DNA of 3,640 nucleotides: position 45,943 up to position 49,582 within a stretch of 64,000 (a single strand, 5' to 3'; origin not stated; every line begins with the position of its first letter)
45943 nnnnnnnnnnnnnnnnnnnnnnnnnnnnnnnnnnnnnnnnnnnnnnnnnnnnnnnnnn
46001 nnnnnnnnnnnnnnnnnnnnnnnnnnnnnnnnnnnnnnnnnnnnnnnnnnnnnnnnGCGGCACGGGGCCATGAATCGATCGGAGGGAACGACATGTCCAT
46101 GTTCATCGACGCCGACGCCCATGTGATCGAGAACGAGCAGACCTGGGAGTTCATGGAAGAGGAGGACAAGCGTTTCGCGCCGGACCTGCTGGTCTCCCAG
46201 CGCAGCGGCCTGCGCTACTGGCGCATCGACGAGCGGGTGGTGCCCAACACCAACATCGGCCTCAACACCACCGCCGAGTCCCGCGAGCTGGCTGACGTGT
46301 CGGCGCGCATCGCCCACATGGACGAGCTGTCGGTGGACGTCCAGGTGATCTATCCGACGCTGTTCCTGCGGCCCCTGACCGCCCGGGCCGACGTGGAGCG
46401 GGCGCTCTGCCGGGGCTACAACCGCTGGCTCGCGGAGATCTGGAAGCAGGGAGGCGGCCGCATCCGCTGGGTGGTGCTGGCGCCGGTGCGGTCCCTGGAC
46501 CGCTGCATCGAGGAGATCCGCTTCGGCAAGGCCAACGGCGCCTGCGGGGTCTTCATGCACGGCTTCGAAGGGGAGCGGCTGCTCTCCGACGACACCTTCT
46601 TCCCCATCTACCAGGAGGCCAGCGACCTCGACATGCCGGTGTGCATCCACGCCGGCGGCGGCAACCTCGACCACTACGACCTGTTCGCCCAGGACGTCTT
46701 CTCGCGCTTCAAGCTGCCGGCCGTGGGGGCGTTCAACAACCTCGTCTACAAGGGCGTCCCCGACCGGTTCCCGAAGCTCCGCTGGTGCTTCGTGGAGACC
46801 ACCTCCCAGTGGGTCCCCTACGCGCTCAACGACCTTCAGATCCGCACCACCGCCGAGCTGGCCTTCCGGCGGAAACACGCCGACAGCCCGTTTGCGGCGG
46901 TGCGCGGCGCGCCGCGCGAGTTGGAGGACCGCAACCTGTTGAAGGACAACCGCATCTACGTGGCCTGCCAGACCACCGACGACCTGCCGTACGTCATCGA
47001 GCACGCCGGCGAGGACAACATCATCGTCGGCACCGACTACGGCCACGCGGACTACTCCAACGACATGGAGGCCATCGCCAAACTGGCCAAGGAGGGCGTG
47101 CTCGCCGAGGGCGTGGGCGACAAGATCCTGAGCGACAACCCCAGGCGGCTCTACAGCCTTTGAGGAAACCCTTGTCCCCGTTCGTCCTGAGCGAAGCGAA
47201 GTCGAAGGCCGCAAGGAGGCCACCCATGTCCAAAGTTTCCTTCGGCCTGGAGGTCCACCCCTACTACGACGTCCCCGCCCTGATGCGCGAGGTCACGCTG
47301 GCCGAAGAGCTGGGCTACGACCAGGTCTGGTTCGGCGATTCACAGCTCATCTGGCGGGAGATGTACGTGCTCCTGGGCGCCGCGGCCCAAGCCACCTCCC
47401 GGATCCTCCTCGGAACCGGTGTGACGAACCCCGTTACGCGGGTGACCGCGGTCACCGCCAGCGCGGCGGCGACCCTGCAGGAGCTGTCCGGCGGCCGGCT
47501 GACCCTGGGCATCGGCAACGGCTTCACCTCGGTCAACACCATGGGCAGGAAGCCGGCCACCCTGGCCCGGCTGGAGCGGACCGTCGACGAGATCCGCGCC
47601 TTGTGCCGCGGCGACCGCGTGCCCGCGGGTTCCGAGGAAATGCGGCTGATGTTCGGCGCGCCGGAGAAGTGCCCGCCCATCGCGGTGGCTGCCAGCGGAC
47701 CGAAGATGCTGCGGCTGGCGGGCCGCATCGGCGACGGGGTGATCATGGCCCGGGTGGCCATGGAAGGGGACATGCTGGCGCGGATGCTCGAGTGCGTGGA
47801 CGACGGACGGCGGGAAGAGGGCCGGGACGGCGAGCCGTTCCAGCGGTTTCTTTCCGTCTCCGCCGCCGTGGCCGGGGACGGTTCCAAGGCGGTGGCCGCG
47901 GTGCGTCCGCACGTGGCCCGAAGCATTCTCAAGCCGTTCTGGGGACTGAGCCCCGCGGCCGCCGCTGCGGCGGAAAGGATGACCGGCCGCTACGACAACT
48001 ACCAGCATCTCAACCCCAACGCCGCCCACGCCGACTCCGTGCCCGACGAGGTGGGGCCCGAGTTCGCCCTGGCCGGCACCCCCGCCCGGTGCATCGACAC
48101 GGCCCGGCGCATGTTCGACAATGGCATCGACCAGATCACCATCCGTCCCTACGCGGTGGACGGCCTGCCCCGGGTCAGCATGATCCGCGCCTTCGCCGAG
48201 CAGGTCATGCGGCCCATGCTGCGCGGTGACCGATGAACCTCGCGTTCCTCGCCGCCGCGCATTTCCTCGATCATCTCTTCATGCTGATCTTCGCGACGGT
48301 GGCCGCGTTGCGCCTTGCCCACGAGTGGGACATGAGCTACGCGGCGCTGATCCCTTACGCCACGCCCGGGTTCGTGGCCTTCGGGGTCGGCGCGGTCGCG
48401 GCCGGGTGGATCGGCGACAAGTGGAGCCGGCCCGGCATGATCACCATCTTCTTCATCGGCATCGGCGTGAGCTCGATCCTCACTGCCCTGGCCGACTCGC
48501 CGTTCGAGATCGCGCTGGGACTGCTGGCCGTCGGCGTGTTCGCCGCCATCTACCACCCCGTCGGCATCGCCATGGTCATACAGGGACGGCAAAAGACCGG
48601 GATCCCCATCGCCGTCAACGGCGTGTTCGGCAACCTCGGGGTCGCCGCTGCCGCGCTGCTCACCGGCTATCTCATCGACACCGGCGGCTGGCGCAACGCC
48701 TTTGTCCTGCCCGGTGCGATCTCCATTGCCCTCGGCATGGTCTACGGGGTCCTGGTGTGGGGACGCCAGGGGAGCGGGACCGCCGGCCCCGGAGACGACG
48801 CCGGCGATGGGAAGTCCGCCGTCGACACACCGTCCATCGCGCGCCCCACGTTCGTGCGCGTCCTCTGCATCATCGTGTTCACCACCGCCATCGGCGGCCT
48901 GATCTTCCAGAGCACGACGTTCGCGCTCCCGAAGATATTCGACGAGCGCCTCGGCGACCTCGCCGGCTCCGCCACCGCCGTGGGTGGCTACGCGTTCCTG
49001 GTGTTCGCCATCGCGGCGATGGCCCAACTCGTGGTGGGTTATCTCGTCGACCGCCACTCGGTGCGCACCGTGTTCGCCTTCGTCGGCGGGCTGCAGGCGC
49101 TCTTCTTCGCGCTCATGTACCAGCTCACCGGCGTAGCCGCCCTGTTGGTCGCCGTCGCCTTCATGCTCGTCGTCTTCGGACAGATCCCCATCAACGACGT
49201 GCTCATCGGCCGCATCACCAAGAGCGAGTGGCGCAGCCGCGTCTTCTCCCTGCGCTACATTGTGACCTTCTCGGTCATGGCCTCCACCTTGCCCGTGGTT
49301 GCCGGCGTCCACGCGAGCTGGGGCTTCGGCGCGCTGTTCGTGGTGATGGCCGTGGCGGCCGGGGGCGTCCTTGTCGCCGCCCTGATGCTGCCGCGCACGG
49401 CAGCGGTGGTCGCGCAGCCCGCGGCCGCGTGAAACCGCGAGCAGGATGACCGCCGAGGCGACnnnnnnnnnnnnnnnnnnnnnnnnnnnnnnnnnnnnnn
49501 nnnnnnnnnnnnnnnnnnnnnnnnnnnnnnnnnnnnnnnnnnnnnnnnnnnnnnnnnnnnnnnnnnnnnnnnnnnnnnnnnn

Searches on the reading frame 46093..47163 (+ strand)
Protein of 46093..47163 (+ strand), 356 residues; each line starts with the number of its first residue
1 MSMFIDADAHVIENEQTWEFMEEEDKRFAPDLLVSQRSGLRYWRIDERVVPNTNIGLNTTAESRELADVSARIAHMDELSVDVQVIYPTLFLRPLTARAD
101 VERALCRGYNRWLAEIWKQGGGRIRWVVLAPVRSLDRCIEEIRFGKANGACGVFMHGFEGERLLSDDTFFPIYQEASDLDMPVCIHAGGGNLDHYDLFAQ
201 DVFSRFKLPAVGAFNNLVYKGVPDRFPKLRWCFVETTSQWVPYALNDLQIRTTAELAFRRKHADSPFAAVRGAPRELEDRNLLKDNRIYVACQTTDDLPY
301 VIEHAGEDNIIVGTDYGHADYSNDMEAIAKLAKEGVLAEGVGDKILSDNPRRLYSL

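Call 13: search_protein_families(library=pfam, proteins=[window:46093-47163:+], max_evalue=0.01)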
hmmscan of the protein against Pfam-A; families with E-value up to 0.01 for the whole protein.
window:46093-47163:+ (356 aa): 1 family
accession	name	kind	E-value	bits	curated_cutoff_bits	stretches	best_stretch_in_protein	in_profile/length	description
PF04909.20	Amidohydro_2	-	1.5e-23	84.4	26.4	1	5-356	1-289/289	Amidohydrolase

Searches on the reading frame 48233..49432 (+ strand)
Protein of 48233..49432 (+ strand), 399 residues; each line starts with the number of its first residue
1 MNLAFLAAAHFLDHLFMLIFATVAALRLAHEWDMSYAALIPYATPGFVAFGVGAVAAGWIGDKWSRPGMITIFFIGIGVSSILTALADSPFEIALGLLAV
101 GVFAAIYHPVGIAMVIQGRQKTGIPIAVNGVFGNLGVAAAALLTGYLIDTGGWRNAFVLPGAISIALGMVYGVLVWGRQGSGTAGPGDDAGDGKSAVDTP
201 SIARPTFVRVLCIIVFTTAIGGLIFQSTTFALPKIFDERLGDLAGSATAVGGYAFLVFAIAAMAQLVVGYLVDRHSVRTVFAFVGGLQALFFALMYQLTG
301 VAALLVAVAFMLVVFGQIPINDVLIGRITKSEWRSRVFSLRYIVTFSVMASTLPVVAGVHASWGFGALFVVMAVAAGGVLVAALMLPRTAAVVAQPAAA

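Call 13: search_protein_families(library=pfam, proteins=[window:48233-49432:+], max_evalue=0.01)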
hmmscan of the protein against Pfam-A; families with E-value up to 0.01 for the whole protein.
window:48233-49432:+ (399 aa): 1 family
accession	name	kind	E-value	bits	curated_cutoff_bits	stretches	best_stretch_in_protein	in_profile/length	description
PF07690.21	MFS_1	-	7.2e-26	91.4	33.4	2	7-259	2-252/347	Major Facilitator Superfamily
